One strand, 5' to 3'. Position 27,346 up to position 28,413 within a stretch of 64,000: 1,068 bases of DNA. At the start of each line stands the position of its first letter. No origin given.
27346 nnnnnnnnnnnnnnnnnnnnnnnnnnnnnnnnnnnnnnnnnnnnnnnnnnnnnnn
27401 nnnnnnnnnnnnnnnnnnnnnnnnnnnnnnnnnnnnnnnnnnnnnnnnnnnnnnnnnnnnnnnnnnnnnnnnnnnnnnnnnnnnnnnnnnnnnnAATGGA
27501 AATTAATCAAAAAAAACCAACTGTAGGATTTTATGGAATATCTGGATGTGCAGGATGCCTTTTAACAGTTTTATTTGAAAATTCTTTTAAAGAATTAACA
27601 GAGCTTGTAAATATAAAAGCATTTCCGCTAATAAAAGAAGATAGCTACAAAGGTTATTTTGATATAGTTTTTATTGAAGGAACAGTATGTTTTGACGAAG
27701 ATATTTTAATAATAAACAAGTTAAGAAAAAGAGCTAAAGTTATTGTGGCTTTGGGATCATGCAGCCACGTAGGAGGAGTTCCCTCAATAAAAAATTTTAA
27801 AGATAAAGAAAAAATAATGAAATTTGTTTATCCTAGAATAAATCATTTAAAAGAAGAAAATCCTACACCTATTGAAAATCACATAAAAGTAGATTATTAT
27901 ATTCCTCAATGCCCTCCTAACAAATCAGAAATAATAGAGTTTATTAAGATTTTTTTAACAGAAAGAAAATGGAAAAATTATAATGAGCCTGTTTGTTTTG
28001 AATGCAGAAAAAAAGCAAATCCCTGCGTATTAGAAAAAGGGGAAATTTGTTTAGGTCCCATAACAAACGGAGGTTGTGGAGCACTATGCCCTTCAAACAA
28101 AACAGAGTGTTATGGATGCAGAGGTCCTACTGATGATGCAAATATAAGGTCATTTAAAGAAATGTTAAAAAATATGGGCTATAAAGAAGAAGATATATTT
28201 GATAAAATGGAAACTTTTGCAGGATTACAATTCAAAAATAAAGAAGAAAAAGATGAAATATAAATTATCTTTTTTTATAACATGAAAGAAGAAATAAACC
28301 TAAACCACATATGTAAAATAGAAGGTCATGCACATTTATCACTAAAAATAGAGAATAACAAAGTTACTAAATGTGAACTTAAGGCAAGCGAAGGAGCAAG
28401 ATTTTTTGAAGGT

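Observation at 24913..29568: Sulfhydrogenase-type [NiFe] hydrogenase operon interrupted by a tightly embedded, degenerate methyltransferase-fold gene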

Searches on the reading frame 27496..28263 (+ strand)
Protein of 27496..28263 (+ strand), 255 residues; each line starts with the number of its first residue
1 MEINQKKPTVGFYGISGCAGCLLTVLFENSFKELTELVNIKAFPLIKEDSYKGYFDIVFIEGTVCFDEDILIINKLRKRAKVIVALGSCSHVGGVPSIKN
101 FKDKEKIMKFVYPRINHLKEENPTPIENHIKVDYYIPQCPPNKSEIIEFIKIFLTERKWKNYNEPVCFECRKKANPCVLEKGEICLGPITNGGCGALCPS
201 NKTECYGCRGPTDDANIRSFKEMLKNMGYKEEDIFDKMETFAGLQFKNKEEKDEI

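Call 4: search_protein_families(library=pfam, proteins=[window:27496-28263:+], max_evalue=1)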
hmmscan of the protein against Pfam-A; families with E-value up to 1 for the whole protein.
window:27496-28263:+ (255 aa): 1 family
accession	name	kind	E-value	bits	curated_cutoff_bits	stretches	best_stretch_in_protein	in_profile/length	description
PF01058.29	Oxidored_q6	-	2.3e-20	73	27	1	18-150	1-125/128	NADH ubiquinone oxidoreductase, 20 Kd subunit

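Call 6: search_protein_families(library=ncbifam, proteins=[window:27496-28263:+], max_evalue=0.01)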
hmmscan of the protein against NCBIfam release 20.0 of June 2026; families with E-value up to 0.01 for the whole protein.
window:27496-28263:+ (255 aa): 9 families
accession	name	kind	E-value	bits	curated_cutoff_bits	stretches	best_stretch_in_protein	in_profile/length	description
NF040836.1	sulfhyd_HydD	equivalog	9e-53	179.1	500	1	4-248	2-251/261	NADPH-dependent hydrogenase/sulfhydrogenase 1 subunit delta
NF040831.1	sulfhyd_ShyD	equivalog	2.4e-44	151.7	460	1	11-242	4-238/240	NAD(P)-dependent hydrogenase/sulfhydrogenase 2 subunit delta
NF045875.1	F420_non_VhuG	exception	1.8e-28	99.6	450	1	7-215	4-243/286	F420-non-reducing hydrogenase subunit VhuG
TIGR03294.1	FrhG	equivalog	2.4e-18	66.7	245.5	1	8-199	2-187/228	coenzyme F420 hydrogenase subunit gamma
NF045520.1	H2_NiFeSe_small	exception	0.00079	18.9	470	1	72-158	136-210/314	NiFeSe hydrogenase small subunit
NF005012.1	PRK06411.1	subfamily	0.001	18.6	116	0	126-150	127-151/166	NADH-quinone oxidoreductase subunit NuoB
TIGR01957.1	nuoB_fam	subfamily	0.0021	18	142.7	0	126-148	111-133/145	NADH-quinone oxidoreductase subunit B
NF011393.0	PRK14818.1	equivalog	0.0055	16.3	255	0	127-148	125-146/173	NADH dehydrogenase subunit B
NF007779.0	PRK10468.1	equivalog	0.0096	14.9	659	0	72-101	137-169/372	hydrogenase 2 small subunit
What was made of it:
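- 27496..28263 (+): hydD small subunit (255 aa). Oxidored_q6 E=2.3e-20 (call 4). sulfhyd_HydD 179 bits (call 6).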

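Call 24: find_homologous_proteins(query=window:27496-28260:+, max_evalue=1e-20)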
Query window:27496-28260:+ (255 aa): 313 proteins with E <= 1e-20 among 482 candidates; the best 120 are listed.
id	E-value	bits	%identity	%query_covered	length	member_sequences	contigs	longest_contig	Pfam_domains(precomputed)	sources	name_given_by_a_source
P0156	3.7e-172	589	100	100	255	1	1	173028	PF01058.30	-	-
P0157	1.4e-134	465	76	98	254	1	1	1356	PF01058.30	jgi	jgi:sulfhydrogenase subunit delta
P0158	7.4e-129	447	72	98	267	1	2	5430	PF01058.30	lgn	-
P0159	4.3e-125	434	72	98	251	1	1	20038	PF01058.30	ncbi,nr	ncbi:hypothetical protein GOV12_07155 [Candidatus Pacearchaeota archaeon]|nr:hypothetical protein [C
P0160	1.0e-124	433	73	99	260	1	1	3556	PF01058.30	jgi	jgi:sulfhydrogenase subunit delta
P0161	7.7e-122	424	72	97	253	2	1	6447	PF01058.30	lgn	-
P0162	3.9e-121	421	70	97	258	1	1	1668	PF01058.30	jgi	jgi:sulfhydrogenase subunit delta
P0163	6.2e-121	421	73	98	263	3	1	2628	PF01058.30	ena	-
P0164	3.0e-120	418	71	97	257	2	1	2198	PF01058.30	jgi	jgi:coenzyme F420-reducing hydrogenase gamma subunit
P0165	3.7e-120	418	70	97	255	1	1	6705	PF01058.30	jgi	jgi:sulfhydrogenase subunit delta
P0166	6.7e-119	414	68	98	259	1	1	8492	PF01058.30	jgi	-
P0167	8.6e-118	410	72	94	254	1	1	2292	PF01058.30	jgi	-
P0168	1.2e-117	410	72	96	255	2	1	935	PF01058.30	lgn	-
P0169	1.3e-117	410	67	98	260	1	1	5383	PF01058.30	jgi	jgi:coenzyme F420-reducing hydrogenase gamma subunit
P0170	1.9e-117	409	69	96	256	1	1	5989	PF01058.30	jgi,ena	-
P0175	1.8e-116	406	70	96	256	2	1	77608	PF01058.30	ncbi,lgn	-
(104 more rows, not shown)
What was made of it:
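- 27496..28263 (+): The closest relatives are Pacearchaeota/Nanoarchaeota proteins, up to 76% identical (call 24).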

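Call 26: find_related_loci(query=window:27496-28260:+, collection=metagenome_contigs, flank=5000)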
Query window:27496-28260:+ (255 aa) in metagenome_contigs; peptide patterns used: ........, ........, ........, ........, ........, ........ (x = any residue, [..] = any of these).
140 stretches matched a pattern; 2 encode a relative of the query (tblastn E <= 1e-3); 2 distinct loci.
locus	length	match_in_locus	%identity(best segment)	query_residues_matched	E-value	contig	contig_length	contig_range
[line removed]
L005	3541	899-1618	38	3-226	5e-54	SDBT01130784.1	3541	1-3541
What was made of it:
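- Tried and rejected: The metagenome scan with the single HydD protein gave only 2 loci (call 26) because the patterns were too specific.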

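Call 28: find_encoding_contigs(protein=P0159, flank=6000, max_places=2)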
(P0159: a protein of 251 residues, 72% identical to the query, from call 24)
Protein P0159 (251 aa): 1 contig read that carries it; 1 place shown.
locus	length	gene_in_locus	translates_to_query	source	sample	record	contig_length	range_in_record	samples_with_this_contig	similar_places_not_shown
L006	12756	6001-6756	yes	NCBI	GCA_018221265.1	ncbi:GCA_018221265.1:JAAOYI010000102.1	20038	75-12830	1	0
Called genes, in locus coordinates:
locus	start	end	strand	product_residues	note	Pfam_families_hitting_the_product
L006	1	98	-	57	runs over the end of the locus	?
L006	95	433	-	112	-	PF01050:MannoseP_isomer, PF07883:Cupin_2 (weak)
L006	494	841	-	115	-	-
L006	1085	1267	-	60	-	-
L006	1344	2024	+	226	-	-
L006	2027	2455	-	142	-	-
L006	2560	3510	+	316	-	PF13534:Fer4_17 (faint), PF12838:Fer4_7 (faint), PF13187:Fer4_9 (faint), PF13746:Fer4_18 (faint), PF14697:Fer4_21 (faint), PF00037:Fer4 (faint), PF13183:Fer4_8, PF17179:Fer4_22, +2 more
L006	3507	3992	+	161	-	PF04229:GrpB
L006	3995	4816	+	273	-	PF00175:NAD_binding_1, PF10418:DHODB_Fe-S_bind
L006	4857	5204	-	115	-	-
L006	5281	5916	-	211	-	-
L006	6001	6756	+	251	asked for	PF01058:Oxidored_q6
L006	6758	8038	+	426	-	PF00374:NiFeSe_Hases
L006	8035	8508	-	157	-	PF01814:Hemerythrin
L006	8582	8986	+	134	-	PF01986:DUF123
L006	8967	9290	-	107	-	-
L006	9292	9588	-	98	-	-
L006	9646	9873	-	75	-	-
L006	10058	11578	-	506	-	PF01676:Metalloenzyme, PF06415:iPGM_N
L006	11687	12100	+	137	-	-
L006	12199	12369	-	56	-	-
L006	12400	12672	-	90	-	-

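Call 29: find_encoding_contigs(protein=P0158, flank=6000, max_places=2)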
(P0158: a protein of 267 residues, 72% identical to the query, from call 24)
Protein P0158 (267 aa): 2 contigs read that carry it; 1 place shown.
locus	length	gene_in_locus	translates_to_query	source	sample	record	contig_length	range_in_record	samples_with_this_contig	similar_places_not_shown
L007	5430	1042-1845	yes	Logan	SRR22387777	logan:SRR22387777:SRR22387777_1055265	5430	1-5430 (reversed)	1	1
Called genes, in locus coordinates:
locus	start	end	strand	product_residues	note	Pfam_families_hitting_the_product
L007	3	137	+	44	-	?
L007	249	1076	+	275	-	PF00175:NAD_binding_1, PF10418:DHODB_Fe-S_bind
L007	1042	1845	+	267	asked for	PF01058:Oxidored_q6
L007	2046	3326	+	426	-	PF00374:NiFeSe_Hases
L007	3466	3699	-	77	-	-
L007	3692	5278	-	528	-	PF01676:Metalloenzyme, PF06415:iPGM_N, PF00884:Sulfatase, PF01663:Phosphodiest (faint)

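Call 31: find_related_loci(query=A3, collection=genome_contigs, flank=6000)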
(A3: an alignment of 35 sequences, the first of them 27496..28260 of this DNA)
Query A3 (255 aa) in genome_contigs; peptide patterns used: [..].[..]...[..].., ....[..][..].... (x = any residue, [..] = any of these).
600 stretches matched a pattern (row limit reached: there are more); 555 encode a relative of the query (tblastn E <= 1e-3); the best 80 are kept; 80 distinct loci.
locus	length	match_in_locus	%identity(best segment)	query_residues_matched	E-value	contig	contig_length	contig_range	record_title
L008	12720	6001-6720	69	8-247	7e-115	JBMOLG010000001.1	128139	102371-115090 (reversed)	MAG: Nanoarchaeota archaeon isolate Betzabe_MAG018 MAG018_1, whole genome shotgun sequence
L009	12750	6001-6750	66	3-252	3e-114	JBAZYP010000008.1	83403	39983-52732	MAG: Candidatus Pacearchaeota archaeon isolate SO_2017_GW1_83 NODE_1772_length_83403_cov_1.492543_OW334_2017, whole geno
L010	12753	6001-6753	65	2-252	5e-114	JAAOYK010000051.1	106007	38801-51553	Candidatus Pacearchaeota archaeon isolate DPANNHV_H1.bin.39 k83_2421571, whole genome shotgun sequence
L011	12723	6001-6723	69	7-247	2e-113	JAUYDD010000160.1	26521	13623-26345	MAG: Nanoarchaeota archaeon isolate C20_maxbin.123 C20_k141_400068, whole genome shotgun sequence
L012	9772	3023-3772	67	4-251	5e-113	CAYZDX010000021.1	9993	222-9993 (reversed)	MAG TPA_asm: Candidatus Woesearchaeota archaeon isolate binchicken_co19_568 genome assembly, contig: NODE_11625_length_9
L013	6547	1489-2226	67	5-250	2e-112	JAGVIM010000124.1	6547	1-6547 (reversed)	MAG: Nanoarchaeota archaeon isolate DeMMO1_8 c_000000009783, whole genome shotgun sequence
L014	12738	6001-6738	65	5-250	3e-112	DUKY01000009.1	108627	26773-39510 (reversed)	MAG TPA_asm: Nanoarchaeota archaeon isolate UBA9966 contig_8140, whole genome shotgun sequence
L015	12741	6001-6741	67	6-250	1e-111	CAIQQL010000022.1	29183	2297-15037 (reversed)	uncultured archaeon isolate AlinenSediments_bin-4957 genome assembly, contig: bin-4957:022/154, whole genome shotgun seq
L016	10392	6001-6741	67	8-252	2e-111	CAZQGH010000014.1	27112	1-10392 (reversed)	MAG TPA_asm: Candidatus Woesearchaeota archaeon isolate SRP141376_co1_236 genome assembly, contig: NODE_4033_length_2711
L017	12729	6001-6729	66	10-252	7e-111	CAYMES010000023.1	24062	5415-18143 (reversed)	MAG TPA_asm: Candidatus Woesearchaeota archaeon isolate SRP141376_co2_243 genome assembly, contig: NODE_4416_length_2406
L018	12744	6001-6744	64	2-249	1e-110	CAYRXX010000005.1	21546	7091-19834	MAG TPA_asm: Candidatus Woesearchaeota archaeon isolate SRP128015_co1_280 genome assembly, contig: NODE_3214_length_2154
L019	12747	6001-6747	65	4-251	5e-110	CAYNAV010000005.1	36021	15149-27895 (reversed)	MAG TPA_asm: Candidatus Woesearchaeota archaeon isolate SRP178699_co1_438 genome assembly, contig: NODE_1145_length_3602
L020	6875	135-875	64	6-252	6e-109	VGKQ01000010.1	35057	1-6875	MAG: Candidatus Pacearchaeota archaeon isolate M_DeepCast_400m_m2_082 M_DeepCast_400m_m2_082_Ga0194112_10001438, whole g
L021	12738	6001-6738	66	5-250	2e-107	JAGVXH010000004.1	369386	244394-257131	Candidatus Pacearchaeota archaeon isolate RIFOXYB2_FULL_43_25 rifoxyb2_full_scaffold_114, whole genome shotgun sequence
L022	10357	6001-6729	63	10-252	2e-107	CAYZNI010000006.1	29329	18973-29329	MAG TPA_asm: Candidatus Woesearchaeota archaeon isolate SRP173033_co2_255 genome assembly, contig: NODE_517_length_29329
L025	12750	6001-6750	67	2-251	3e-112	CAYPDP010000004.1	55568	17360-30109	MAG TPA_asm: Candidatus Woesearchaeota archaeon isolate SRP216583_co1_179 genome assembly, contig: NODE_277_length_55568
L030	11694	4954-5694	48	6-251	2e-74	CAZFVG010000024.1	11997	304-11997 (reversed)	MAG TPA_asm: uncultured Methanosarcinales archaeon isolate binchicken_co54_27 genome assembly, contig: NODE_9604_length_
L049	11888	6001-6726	47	11-251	7e-70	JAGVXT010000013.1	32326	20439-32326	Candidatus Woesearchaeota archaeon isolate RIFCSPLOWO2_01_FULL_38_40 rifcsplowo2_01_scaffold_1884, whole genome shotgun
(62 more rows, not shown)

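Call 37: search_protein_families(library=pfam, proteins=[L004:720-1226:+, L004:1195-1620:+, L008:219-977:+, L008:2662-3861:+, L008:4810-5634:+, L009:5261-6004:+, L009:8345-9145:+, L019:4039-4803:+, L019:4800-5513:+, L030:4120-4923:+], max_evalue=0.001)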
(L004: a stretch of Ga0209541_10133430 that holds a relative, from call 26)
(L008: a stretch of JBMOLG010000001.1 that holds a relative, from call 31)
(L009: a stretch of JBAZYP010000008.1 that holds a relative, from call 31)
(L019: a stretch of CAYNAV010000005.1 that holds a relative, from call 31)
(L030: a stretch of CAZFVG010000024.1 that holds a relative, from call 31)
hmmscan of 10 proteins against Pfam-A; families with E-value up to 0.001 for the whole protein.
L004:720-1226:+ (168 aa): 2 families
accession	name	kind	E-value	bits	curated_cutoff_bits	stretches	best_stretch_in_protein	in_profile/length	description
PF18765.7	Polbeta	-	1.8e-14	54.1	26.9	1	78-167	3-91/93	Polymerase beta, Nucleotidyltransferase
PF01909.29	NTP_transf_2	-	3.6e-09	37.3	21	1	80-162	3-92/93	Nucleotidyltransferase domain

L004:1195-1620:+ (141 aa): 1 family
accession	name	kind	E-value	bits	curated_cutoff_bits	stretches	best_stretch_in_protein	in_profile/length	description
PF01934.22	HepT-like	-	1.4e-23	83.3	23.5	1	17-137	1-120/120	Ribonuclease HepT-like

L008:219-977:+ (252 aa): 13 families
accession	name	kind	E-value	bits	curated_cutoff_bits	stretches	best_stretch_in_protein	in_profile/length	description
PF08241.18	Methyltransf_11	-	7.8e-23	81.4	21.2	1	55-145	1-95/95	Methyltransferase domain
PF13847.12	Methyltransf_31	-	5.3e-22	78.5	27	1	50-165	3-129/145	Methyltransferase domain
PF13649.12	Methyltransf_25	-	4.2e-20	72.7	27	1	54-141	1-97/97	Methyltransferase domain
PF13489.12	Methyltransf_23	-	2.2e-19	70.2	27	1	42-150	13-121/164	Methyltransferase domain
PF08242.18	Methyltransf_12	-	5.1e-16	59.6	30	1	55-142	1-97/98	Methyltransferase domain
PF01209.24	Ubie_methyltran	-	7.4e-12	45.5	20.1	1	42-156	39-163/233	ubiE/COQ5 methyltransferase family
PF02353.26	CMAS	-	4.2e-06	26.7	27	1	42-156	54-176/273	Mycolic acid cyclopropane synthetase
PF06325.19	PrmA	-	5e-06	26.7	22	1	44-146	156-259/296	Ribosomal protein L11 methyltransferase (PrmA)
PF08003.17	Methyltransf_9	-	1.6e-05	24.5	23.8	1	42-145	107-217/315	Protein of unknown function (DUF1698)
PF05175.20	MTS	-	2.5e-05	24.4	23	1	43-143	24-136/170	Methyltransferase small domain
PF05401.17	NodS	-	0.00011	22.6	24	1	43-146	35-145/201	Nodulation protein S (NodS)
PF07021.18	MetW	-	0.00024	21.2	21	0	50-133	13-98/193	Methionine biosynthesis protein MetW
PF01728.25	FtsJ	-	0.00066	20.1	24.1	0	48-98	20-70/181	FtsJ-like methyltransferase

L008:2662-3861:+ (399 aa): 11 families
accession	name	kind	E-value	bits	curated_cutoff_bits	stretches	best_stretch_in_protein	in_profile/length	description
PF13847.12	Methyltransf_31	-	7e-16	58.7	27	1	214-344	5-125/145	Methyltransferase domain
PF13489.12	Methyltransf_23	-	3.6e-15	56.5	27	1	206-380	16-162/164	Methyltransferase domain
PF08241.18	Methyltransf_11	-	1.3e-14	55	21.2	1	217-310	1-93/95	Methyltransferase domain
PF08242.18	Methyltransf_12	-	3.4e-14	53.8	30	1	217-310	1-98/98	Methyltransferase domain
PF13649.12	Methyltransf_25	-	5.4e-14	53.1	27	1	216-308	1-97/97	Methyltransferase domain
PF01209.24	Ubie_methyltran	-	2e-07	31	20.1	1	168-313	3-152/233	ubiE/COQ5 methyltransferase family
PF00398.26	RrnaAD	-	4.3e-07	29.7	24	1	212-277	30-95/263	Ribosomal RNA adenine dimethylase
PF01555.25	N6_N4_Mtase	-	2.8e-05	24.6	26.7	0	206-250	175-219/221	DNA methylase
PF05219.18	DREV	-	4e-05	23.3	26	1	209-313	91-187/265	DREV methyltransferase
PF01728.25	FtsJ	-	0.00021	21.7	24.1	1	214-317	23-108/181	FtsJ-like methyltransferase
PF05891.18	Methyltransf_PK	-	0.00081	19.4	27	0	207-315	50-162/218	AdoMet dependent proline di-methyltransferase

L008:4810-5634:+ (274 aa): 0 families

L009:5261-6004:+ (247 aa): 2 families
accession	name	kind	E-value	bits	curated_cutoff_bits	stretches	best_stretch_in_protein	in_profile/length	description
PF18765.7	Polbeta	-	0.00043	20.8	26.9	1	7-58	1-50/93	Polymerase beta, Nucleotidyltransferase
PF04439.18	Adenyl_transf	-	0.00062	19.4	22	0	7-50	9-52/279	Streptomycin adenylyltransferase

L009:8345-9145:+ (266 aa): 11 families
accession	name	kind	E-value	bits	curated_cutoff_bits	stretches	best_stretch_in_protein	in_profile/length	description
PF08241.18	Methyltransf_11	-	1.7e-21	77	21.2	1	61-151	1-95/95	Methyltransferase domain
PF13847.12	Methyltransf_31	-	3.8e-19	69.2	27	1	57-155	4-113/145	Methyltransferase domain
PF13649.12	Methyltransf_25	-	4.6e-19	69.3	27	1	60-147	1-97/97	Methyltransferase domain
PF13489.12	Methyltransf_23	-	4.1e-16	59.6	27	1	52-195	16-155/164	Methyltransferase domain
PF08242.18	Methyltransf_12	-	2.2e-13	51.2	30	1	61-148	1-97/98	Methyltransferase domain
PF01209.24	Ubie_methyltran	-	4.4e-11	43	20.1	1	48-150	39-150/233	ubiE/COQ5 methyltransferase family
PF06325.19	PrmA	-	6.3e-07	29.6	22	1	57-152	162-259/296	Ribosomal protein L11 methyltransferase (PrmA)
PF05219.18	DREV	-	2.8e-05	23.8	26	1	55-159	93-194/265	DREV methyltransferase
PF05175.20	MTS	-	3.2e-05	24.1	23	1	54-107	29-89/170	Methyltransferase small domain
PF05401.17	NodS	-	0.00015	22.1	24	1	53-152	40-145/201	Nodulation protein S (NodS)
PF03848.20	TehB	-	0.00041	20.3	20.4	1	53-130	27-109/193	Tellurite resistance protein TehB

L019:4039-4803:+ (254 aa): 0 families

L019:4800-5513:+ (237 aa): 14 families
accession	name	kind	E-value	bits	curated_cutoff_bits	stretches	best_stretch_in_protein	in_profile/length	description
PF00398.26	RrnaAD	-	1.2e-11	44.7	24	1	31-137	29-123/263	Ribosomal RNA adenine dimethylase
PF13847.12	Methyltransf_31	-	2.5e-11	43.9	27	1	36-132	3-111/145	Methyltransferase domain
PF13649.12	Methyltransf_25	-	6.4e-11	43.2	27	1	40-123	1-94/97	Methyltransferase domain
PF08241.18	Methyltransf_11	-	1.2e-10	42.4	21.2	1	41-130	1-95/95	Methyltransferase domain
PF05175.20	MTS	-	2.5e-08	34.2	23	1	31-156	25-162/170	Methyltransferase small domain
PF06325.19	PrmA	-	8.4e-07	29.2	22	1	29-102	154-231/296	Ribosomal protein L11 methyltransferase (PrmA)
PF03602.21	Cons_hypoth95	-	1.7e-05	25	24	1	34-126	39-140/182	Conserved hypothetical protein 95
PF02475.24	TRM5-TYW2_MTfase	-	9.4e-05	22.9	28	1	23-106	24-113/164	TRM5/TYW2 methyltransferase domain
PF05401.17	NodS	-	0.00011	22.5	24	1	33-130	40-144/201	Nodulation protein S (NodS)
PF08242.18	Methyltransf_12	-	0.00013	23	30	1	41-104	1-72/98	Methyltransferase domain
PF03848.20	TehB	-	0.00014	21.8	20.4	1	36-98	30-92/193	Tellurite resistance protein TehB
PF07021.18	MetW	-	0.00024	21.2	21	1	38-123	15-100/193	Methionine biosynthesis protein MetW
PF02527.21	GidB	-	0.00024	20.9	27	1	29-132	41-148/184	rRNA small subunit methyltransferase G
PF01861.22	BpsA_C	-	0.00056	19.7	27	1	32-92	40-103/243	Branched-chain polyamine synthase A C-terminal domain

L030:4120-4923:+ (267 aa): 14 families
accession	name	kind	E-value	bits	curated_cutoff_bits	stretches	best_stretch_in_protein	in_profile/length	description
PF08241.18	Methyltransf_11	-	4.5e-25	88.6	21.2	1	52-145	1-95/95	Methyltransferase domain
PF13847.12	Methyltransf_31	-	4e-24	85.4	27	1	47-149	3-113/145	Methyltransferase domain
PF13649.12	Methyltransf_25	-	3.2e-22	79.5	27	1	51-141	1-97/97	Methyltransferase domain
PF13489.12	Methyltransf_23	-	4.1e-17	62.8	27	1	46-150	21-121/164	Methyltransferase domain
PF08242.18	Methyltransf_12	-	6.3e-17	62.6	30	1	52-142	1-97/98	Methyltransferase domain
PF01209.24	Ubie_methyltran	-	1.9e-15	57.3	20.1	1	48-166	48-171/233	ubiE/COQ5 methyltransferase family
PF07021.18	MetW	-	8.7e-08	32.5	21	1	36-139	3-104/193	Methionine biosynthesis protein MetW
PF00891.24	Methyltransf_2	-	4e-07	30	22.3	1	36-160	51-179/210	O-methyltransferase domain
PF05175.20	MTS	-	1.8e-06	28.1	23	1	42-156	26-149/170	Methyltransferase small domain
PF05219.18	DREV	-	2.9e-05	23.7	26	1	47-186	94-229/265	DREV methyltransferase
PF02353.26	CMAS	-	5.8e-05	23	27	1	43-168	58-188/273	Mycolic acid cyclopropane synthetase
PF05148.21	Methyltransf_8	-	7.2e-05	23.2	27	1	39-146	63-157/219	Hypothetical methyltransferase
PF01739.24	CheR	-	8.5e-05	22.5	27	0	90-152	116-180/195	CheR methyltransferase, SAM binding domain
PF13679.12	Methyltransf_32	-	0.00065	20.1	27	0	29-96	6-78/143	Methyltransferase domain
